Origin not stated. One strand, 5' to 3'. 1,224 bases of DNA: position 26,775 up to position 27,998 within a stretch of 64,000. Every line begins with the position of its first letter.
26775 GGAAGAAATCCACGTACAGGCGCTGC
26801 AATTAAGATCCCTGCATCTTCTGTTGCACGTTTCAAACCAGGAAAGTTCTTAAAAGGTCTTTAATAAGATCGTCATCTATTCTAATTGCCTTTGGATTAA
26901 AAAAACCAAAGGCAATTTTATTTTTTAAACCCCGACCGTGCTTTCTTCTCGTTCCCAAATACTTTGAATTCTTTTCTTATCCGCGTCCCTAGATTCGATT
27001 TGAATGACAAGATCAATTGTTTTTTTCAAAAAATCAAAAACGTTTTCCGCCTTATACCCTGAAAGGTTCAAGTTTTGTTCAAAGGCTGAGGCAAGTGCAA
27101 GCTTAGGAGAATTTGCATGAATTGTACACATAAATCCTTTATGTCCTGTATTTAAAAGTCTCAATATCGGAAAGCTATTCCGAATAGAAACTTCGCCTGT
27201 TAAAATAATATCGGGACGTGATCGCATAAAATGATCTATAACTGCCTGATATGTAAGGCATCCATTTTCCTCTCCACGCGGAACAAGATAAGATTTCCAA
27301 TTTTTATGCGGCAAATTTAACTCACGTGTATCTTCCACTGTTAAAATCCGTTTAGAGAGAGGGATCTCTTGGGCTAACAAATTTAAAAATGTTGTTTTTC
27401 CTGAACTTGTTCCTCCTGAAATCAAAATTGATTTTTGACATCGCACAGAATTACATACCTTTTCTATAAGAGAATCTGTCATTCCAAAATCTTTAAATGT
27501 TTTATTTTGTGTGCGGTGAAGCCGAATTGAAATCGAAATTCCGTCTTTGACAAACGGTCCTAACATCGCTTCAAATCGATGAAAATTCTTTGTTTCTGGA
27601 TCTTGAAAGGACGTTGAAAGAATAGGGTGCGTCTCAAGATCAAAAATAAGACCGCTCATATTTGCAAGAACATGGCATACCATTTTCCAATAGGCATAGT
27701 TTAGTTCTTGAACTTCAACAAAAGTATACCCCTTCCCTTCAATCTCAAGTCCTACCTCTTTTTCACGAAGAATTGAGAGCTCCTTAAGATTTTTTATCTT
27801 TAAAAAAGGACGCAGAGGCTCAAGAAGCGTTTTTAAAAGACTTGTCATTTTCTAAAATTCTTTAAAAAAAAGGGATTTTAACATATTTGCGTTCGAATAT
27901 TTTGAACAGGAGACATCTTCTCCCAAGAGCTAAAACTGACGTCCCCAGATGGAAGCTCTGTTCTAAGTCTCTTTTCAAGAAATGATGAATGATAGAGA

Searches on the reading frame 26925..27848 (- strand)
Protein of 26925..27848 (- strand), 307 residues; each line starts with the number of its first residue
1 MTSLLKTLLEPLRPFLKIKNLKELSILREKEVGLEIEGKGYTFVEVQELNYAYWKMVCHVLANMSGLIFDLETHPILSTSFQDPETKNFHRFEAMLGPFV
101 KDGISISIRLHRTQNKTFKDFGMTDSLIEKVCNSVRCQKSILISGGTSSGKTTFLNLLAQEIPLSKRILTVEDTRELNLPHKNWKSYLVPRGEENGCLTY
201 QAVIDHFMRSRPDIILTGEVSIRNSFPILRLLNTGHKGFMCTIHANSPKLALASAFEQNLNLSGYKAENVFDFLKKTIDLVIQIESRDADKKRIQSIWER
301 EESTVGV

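Call 4: search_protein_families(library=pfam, proteins=[window:26925-27848:-], max_evalue=0.01)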
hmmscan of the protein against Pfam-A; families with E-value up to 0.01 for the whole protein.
window:26925-27848:- (307 aa): 1 family
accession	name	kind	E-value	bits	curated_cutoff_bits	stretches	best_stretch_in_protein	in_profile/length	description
PF00437.27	T2SSE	-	3.6e-26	92.1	24.9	1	101-252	103-252/370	Type II/IV secretion system protein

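Call 5: search_protein_families(library=ncbifam, proteins=[window:26925-27848:-], max_evalue=0.01)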
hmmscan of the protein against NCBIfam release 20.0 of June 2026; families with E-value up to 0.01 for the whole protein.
window:26925-27848:- (307 aa): 20 families
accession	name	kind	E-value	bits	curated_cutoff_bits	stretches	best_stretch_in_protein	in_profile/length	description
TIGR02788.1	VirB11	equivalog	1.6e-47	162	249.95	2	134-297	140-306/308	P-type DNA transfer ATPase VirB11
NF010475.0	PRK13900.1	equivalog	2.7e-38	131.9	389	2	113-298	135-323/333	type IV secretion system ATPase VirB11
TIGR02782.1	TrbB_P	equivalog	7.7e-35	120.6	304.55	1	42-299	42-292/303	P-type conjugative transfer ATPase TrbB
TIGR03819.1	heli_sec_ATPase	hypoth_equivalog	1.7e-33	116.2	373.15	1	81-297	117-338/340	TadA family conjugal transfer-associated ATPase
NF010469.0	PRK13894.1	subfamily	7.2e-22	78.1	508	1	91-299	99-306/320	conjugal transfer ATPase TrbB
NF010407.0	PRK13833.1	subfamily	1.8e-21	76.9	499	1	88-296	91-296/323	conjugal transfer protein TrbB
NF010425.0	PRK13851.1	equivalog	4.1e-21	75.2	461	1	127-299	151-326/344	type IV secretion system protein VirB11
NF058587.1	archaellum_moto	equivalog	1.9e-19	69.8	550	1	137-247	274-385/527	archaellum flagellar ATPase motor FlaI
NF053672.1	bindosome_BasE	exception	8.2e-14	51.2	1000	1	141-294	273-420/512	bindosome assembly system ATPase subunit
TIGR01420.1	pilT_fam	subfamily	1.2e-13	51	319.1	1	101-249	88-233/343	PilT/PilU family type 4a pilus ATPase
NF041000.1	ATPase_ComGA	equivalog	7.3e-13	48.1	300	1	103-249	93-236/267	competence type IV pilus ATPase ComGA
NF007755.0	PRK10436.1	equivalog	7.9e-11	41.3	617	1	100-253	178-330/465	type II secretion system protein GspE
TIGR02533.1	type_II_gspE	equivalog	1.7e-08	33.6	630.25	1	106-249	208-350/486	type II secretion system ATPase GspE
TIGR02538.1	type_IV_pilB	equivalog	4.6e-08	32.1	675.65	1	136-248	314-422/564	type IV-A pilus assembly ATPase PilB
NF053733.1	HJMigATPsPINA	equivalog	7.3e-07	28.1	800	1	98-252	208-352/502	holliday junction branch migration ATPase PINA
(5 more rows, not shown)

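Call 51: find_related_loci(query=window:26925-27848:-, collection=genome_contigs, flank=7000)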
Query window:26925-27848:- (307 aa) in genome_contigs; peptide patterns used: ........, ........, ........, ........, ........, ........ (x = any residue, [..] = any of these).
45 stretches matched a pattern, but none encodes a relative of the query by tblastn (E <= 1e-3).

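Call 66: search_dna_similar(query=window:26925-27848:-, collection=plasmids, mode=protein, max_evalue=1e-20, max_rows=50, rows=best)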
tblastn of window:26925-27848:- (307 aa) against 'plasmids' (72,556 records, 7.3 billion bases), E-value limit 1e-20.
Records with a match: 1261; places in all: 1314; records where one place covers at least 80% of the query: 1161.
Best place of each record, by identity: <60% 1261.
By first word of the organism name: Escherichia 209; Rhizobium 174; Ralstonia 140; Sinorhizobium 118; Agrobacterium 70; Xanthomonas 67; Salmonella 56; Klebsiella 35; Campylobacter 33; Pseudosulfitobacter 32; and 93 more.
By predicted mobility (MOB-suite, as given by PLSDB): conjugative 745; non-mobilizable 346; mobilizable 170.
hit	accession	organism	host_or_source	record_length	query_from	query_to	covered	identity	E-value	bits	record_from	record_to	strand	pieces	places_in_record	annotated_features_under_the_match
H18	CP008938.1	Candidatus Paracaedimonas acanthamoebae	Acanthamoeba polyphaga HN-3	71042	5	294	94%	48.5%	2e-79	269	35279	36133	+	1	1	hypothetical protein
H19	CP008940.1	Candidatus Paracaedimonas acanthamoebae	Acanthamoeba polyphaga HN-3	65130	5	294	94%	47.9%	2e-80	272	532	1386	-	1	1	hypothetical protein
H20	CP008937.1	Candidatus Paracaedimonas acanthamoebae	Acanthamoeba polyphaga HN-3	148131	5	294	94%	47.9%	2e-80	272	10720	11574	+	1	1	hypothetical protein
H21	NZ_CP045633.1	Roseibium aggregatum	-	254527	4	299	96%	35.9%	6e-46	173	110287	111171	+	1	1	ATPase, T2SS/T4P/T4SS family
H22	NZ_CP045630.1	Roseibium aggregatum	-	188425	4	299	96%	35.5%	7e-46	172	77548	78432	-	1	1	ATPase, T2SS/T4P/T4SS family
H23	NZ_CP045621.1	Roseibium aggregatum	-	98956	4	299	96%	35.5%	7e-46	172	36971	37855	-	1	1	ATPase, T2SS/T4P/T4SS family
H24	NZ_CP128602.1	Roseibium aggregatum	cell culture,marine biofilms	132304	4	299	96%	35.5%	2e-45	171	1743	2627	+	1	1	ATPase, T2SS/T4P/T4SS family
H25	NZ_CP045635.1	Roseibium aggregatum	-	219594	4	299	96%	35.2%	8e-46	172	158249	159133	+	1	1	ATPase, T2SS/T4P/T4SS family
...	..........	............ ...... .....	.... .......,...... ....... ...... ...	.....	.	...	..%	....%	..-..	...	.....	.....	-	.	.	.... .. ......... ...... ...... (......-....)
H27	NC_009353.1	Magnetospirillum gryphiswaldense MSR-1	from the mud of the eutrophic river Ryck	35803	1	299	97%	33.7%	3e-49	182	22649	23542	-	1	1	CpaF/VirB11 family protein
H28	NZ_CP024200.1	Thalassospira marina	-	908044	1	299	97%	33.4%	5e-39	153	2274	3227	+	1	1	ATPase, T2SS/T4P/T4SS family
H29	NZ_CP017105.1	Rhizobium gallicum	Phaseolus vulgaris,Whole ...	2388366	4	298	96%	33.7%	3e-38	150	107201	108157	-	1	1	none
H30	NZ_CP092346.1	Rhizobium gallicum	Phaseolus vulgaris,Cell culture,nodule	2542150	4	298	96%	33.7%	3e-38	150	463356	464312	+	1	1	none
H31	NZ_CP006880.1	Rhizobium gallicum bv. gallicum R602sp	Phaseolus vulgaris,whole ...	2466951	4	298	96%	33.7%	5e-38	150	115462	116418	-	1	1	record has no annotation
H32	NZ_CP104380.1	Aliarcobacter butzleri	poultry meat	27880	6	302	97%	33.3%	1e-21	102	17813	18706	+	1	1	ATPase, T2SS/T4P/T4SS family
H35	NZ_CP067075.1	Rhizobium sp. AB2/73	Phyla canescens,cell culture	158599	4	298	96%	33.1%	4e-39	153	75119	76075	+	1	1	virB11: P-type DNA transfer ATPase VirB11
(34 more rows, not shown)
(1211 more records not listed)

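Call 106: get_annotated_region(hit=H35, flank=4500)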
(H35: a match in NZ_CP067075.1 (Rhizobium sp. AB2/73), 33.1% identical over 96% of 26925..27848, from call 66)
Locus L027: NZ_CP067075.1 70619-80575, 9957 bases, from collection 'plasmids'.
description: Rhizobium sp. AB2/73 plasmid pAtAB2-73c, complete sequence
organism: Rhizobium sp. AB2/73 (NCBI taxid 2795216)
taxonomy: Bacteria; Pseudomonadota; Alphaproteobacteria; Hyphomicrobiales; Rhizobiaceae; Rhizobium; Rhizobium sp. AB2/73
host: -; source: Phyla canescens,cell culture; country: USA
typing (MOB-suite, as given by PLSDB): non-mobilizable; mating-pair formation MPF_T
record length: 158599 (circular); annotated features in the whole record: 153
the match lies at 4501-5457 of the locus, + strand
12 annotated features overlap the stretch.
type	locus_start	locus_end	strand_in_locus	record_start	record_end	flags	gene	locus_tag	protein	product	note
CDS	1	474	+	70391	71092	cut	-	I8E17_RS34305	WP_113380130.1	type IV secretion system protein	-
CDS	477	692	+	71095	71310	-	-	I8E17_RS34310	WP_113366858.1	hypothetical protein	-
CDS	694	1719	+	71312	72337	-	-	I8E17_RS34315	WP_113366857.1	type IV secretion system protein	-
CDS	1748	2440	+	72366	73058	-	-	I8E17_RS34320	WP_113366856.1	type IV secretion system protein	-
CDS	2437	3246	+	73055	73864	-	-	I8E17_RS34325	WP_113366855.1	TrbG/VirB9 family P-type conjugative transfer protein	-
CDS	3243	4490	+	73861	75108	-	virB10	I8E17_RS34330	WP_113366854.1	type IV secretion system protein VirB10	-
CDS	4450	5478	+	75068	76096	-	virB11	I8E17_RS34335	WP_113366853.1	P-type DNA transfer ATPase VirB11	GO:0044097 - secretion by the type IV secretion system [Evidence IEA]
CDS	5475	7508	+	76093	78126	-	-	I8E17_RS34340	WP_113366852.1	type IV secretory system conjugative DNA transfer family protein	-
CDS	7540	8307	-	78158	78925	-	-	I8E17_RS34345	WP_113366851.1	hypothetical protein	-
CDS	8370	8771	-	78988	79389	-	-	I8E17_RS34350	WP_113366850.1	hypothetical protein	-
CDS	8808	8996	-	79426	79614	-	-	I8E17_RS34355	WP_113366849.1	hypothetical protein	-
CDS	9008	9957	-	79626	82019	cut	-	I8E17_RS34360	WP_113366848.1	conjugal transfer protein TraA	-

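Call 107: get_annotated_region(hit=H21, flank=6000)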
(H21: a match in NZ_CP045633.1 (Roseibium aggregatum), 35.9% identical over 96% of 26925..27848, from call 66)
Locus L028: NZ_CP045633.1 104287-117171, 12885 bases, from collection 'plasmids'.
description: Roseibium aggregatum strain ZYF612 plasmid unnamed2, complete sequence
organism: Roseibium aggregatum (NCBI taxid 187304)
taxonomy: Bacteria; Pseudomonadota; Alphaproteobacteria; Hyphomicrobiales; Stappiaceae; Roseibium; Roseibium aggregatum
host: -; source: -; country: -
typing (MOB-suite, as given by PLSDB): non-mobilizable
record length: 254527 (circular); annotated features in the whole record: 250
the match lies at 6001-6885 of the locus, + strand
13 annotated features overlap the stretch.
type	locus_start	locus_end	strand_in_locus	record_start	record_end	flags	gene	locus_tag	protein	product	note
CDS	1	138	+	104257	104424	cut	-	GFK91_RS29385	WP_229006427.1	hypothetical protein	-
CDS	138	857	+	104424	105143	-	-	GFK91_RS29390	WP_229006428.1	VirB8/TrbF family protein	-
CDS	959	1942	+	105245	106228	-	-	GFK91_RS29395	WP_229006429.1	TrbG/VirB9 family P-type conjugative transfer protein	-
CDS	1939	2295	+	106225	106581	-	-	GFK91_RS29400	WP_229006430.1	hypothetical protein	-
CDS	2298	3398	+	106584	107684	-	-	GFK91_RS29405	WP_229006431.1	TrbI/VirB10 family protein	-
CDS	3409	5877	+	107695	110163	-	-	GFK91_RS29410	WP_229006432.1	hypothetical protein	-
CDS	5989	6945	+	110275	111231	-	-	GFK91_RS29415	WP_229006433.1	ATPase, T2SS/T4P/T4SS family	-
CDS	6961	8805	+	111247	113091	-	-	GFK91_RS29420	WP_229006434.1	type IV secretory system conjugative DNA transfer family protein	-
CDS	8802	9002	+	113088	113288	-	-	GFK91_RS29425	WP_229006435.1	hypothetical protein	-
CDS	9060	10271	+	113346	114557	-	-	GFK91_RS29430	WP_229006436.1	DUF5710 domain-containing protein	-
CDS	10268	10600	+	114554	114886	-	-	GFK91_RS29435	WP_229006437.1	hypothetical protein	-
CDS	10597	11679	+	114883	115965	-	traI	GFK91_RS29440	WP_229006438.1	TraI/MobA(P) family conjugative relaxase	-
CDS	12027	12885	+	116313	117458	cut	-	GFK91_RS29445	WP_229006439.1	caspase family protein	GO:0006508 - proteolysis [Evidence IEA]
